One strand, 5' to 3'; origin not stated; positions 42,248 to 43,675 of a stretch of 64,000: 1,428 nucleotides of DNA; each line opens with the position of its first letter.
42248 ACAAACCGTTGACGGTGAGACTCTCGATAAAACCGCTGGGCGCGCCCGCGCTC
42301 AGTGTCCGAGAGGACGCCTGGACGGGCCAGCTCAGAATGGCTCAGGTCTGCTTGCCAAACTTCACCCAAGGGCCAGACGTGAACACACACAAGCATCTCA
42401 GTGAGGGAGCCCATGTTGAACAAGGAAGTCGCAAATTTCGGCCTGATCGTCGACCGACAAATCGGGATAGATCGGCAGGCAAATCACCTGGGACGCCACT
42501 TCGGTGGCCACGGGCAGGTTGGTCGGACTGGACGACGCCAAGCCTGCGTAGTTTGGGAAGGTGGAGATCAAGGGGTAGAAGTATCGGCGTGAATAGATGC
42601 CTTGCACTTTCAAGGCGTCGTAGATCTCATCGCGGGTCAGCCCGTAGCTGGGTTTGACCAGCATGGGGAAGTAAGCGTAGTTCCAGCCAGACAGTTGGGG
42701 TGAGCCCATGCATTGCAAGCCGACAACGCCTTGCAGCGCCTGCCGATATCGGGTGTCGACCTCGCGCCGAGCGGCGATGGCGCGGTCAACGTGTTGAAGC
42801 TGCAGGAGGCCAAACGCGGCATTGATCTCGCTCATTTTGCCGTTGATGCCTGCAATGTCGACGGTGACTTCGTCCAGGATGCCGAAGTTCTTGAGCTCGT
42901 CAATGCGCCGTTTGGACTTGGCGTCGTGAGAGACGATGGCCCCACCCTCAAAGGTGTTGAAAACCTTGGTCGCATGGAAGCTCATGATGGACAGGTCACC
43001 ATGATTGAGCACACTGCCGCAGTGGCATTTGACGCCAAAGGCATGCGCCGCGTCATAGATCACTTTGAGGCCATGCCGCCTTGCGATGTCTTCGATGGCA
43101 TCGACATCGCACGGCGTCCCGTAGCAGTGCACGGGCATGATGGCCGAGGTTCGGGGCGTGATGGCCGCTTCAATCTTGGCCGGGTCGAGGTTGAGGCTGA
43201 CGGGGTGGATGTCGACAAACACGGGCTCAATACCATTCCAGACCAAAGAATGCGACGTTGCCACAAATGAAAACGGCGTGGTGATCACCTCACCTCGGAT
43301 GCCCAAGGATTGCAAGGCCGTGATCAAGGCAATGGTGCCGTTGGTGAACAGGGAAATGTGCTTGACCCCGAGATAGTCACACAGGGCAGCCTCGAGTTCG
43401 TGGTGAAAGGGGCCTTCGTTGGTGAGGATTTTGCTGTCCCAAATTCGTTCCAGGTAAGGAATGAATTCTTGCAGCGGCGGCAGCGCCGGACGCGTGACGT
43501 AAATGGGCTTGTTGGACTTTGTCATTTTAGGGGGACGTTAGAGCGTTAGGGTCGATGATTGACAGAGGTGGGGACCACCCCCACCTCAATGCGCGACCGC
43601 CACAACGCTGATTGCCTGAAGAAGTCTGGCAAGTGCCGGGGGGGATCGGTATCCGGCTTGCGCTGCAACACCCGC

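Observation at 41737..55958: Compact hybrid NRPS-PKS cluster with glycosyltransferase, sugar aminotransferase and its own PPTase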

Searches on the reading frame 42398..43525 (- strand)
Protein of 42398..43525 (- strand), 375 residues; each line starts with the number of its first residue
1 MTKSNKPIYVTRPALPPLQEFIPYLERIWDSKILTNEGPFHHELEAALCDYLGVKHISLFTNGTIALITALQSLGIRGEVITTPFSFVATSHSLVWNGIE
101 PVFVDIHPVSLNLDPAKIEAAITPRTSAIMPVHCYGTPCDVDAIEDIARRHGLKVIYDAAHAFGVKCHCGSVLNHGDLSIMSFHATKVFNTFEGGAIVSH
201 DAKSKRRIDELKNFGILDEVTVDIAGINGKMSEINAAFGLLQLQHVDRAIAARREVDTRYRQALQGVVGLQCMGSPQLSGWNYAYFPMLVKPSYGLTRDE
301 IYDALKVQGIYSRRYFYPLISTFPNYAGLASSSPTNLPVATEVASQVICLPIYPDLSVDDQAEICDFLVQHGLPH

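Call 3: search_protein_families(library=pfam, proteins=[window:42398-43525:-])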
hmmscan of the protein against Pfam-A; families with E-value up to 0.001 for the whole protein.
window:42398-43525:- (375 aa): 4 families
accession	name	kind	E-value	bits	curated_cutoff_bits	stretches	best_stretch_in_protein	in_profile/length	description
PF01041.23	DegT_DnrJ_EryC1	-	1.3e-102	344.2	19.8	1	20-367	6-358/360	DegT/DnrJ/EryC1/StrS aminotransferase family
PF00155.27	Aminotran_1_2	-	4.7e-06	26.5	19.7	1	39-168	40-195/361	Aminotransferase class I and II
PF01053.26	Cys_Met_Meta_PP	-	6.4e-05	22.1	27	1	39-209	52-223/381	Cys/Met metabolism PLP-dependent enzyme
PF01212.27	Beta_elim_lyase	-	0.00012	21.9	27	1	42-216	35-215/288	Beta-eliminating lyase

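Call 29: search_solved_structures(query=window:42398-43525:-, max_evalue=1e-20)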
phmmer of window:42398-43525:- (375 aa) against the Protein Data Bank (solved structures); distinct sequences matched with E-value up to 1e-20: 48.
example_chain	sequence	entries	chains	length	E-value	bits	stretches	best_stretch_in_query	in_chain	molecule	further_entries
2po3_A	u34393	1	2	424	1.3e-63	218.6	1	5-368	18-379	4-dehydrase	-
3bn1_A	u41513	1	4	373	5.5e-54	187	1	24-356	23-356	Perosamine synthetase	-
3dr7_A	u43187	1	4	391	6.4e-54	186.8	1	24-356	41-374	Putative perosamine synthetase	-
3dr4_A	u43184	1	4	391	4.4e-53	184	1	24-356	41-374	Putative perosamine synthetase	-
4lc3_A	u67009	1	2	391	5.5e-49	170.6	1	25-368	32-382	Putative UDP-4-amino-4-deoxy-l-arabinose--oxoglutarate aminotransferase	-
7b0m_AAA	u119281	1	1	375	6.5e-43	150.6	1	8-329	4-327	Sugar aminotransferase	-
1mdo_A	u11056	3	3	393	4.6e-42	147.8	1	12-364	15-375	ArnB aminotransferase | UDP-4-amino-4-deoxy-L-arabinose--oxoglutarate aminotransferase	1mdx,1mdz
3nyu_A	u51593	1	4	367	1.5e-41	146.1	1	38-368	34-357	Aminotransferase WbpE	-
3nu7_A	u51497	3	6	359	2e-41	145.7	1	38-366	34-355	Aminotransferase WbpE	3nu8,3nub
4oca_A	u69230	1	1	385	3e-41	145.1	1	12-364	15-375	UDP-4-amino-4-deoxy-L-arabinose--oxoglutarate aminotransferase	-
3nys_A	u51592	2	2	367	9.2e-41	143.5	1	38-368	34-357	Aminotransferase WbpE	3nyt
7b0d_A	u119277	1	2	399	3.5e-40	141.6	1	44-362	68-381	Glutamine--scyllo-inositol transaminase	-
2oga_A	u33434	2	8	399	4.9e-40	141.1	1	38-365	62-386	Transaminase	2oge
8sng_A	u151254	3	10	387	1.8e-39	139.3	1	28-367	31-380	UDP-4-amino-4-deoxy-L-arabinose--oxoglutarate aminotransferase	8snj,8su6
8e75_A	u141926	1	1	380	1.6e-38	136.1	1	38-366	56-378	DegT/DnrJ/EryC1/StrS aminotransferase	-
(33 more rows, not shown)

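Call 43: search_protein_families(library=ncbifam, proteins=[window:42398-43525:-], max_evalue=0.001)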
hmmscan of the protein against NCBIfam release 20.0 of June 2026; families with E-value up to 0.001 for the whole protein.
window:42398-43525:- (375 aa): 11 families
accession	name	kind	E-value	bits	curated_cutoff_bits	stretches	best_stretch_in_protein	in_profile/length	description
TIGR04427.1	PLP_DesI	equivalog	3.6e-91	306.2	650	1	6-368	19-379/390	dTDP-4-dehydro-6-deoxyglucose aminotransferase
TIGR03588.1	PseC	equivalog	5e-67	226.4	423.5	1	27-369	19-377/380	UDP-4-amino-4,6-dideoxy-N-acetyl-beta-L-altrosamine transaminase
TIGR04181.1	NHT_00031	hypoth_equivalog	9.3e-55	185.9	420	1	23-351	14-357/359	LegC family aminotransferase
NF008658.2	PRK11658.1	equivalog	1.3e-51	175.4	631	1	20-366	15-371/379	UDP-4-amino-4-deoxy-L-arabinose aminotransferase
NF008687.0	PRK11706.1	equivalog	1.3e-49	168.9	375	1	22-368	14-370/375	dTDP-4-amino-4,6-dideoxygalactose transaminase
NF011936.0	PRK15407.1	equivalog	1.3e-42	146.1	423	2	36-215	62-251/440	lipopolysaccharide biosynthesis protein RfbH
TIGR02379.1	ECA_wecE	subfamily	1.5e-40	139.1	434.85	1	24-370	16-373/376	dTDP-4-amino-4,6-dideoxy-D-glucose transaminase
NF005526.0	PRK07179.1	equivalog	3.4e-05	22.6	428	1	31-173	91-232/407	alpha-hydroxyketone-type quorum-sensing autoinducer synthase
NF005732.0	PRK07550.1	equivalog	3.5e-05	23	366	1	63-159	102-206/389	aminotransferase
TIGR00858.1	bioF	equivalog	9.9e-05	21.2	426.45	0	136-170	165-199/365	8-amino-7-oxononanoate synthase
NF047599.1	SerpalmtaseBetaP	equivalog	0.0004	19.2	500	0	39-170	88-222/394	serine palmitoyltransferase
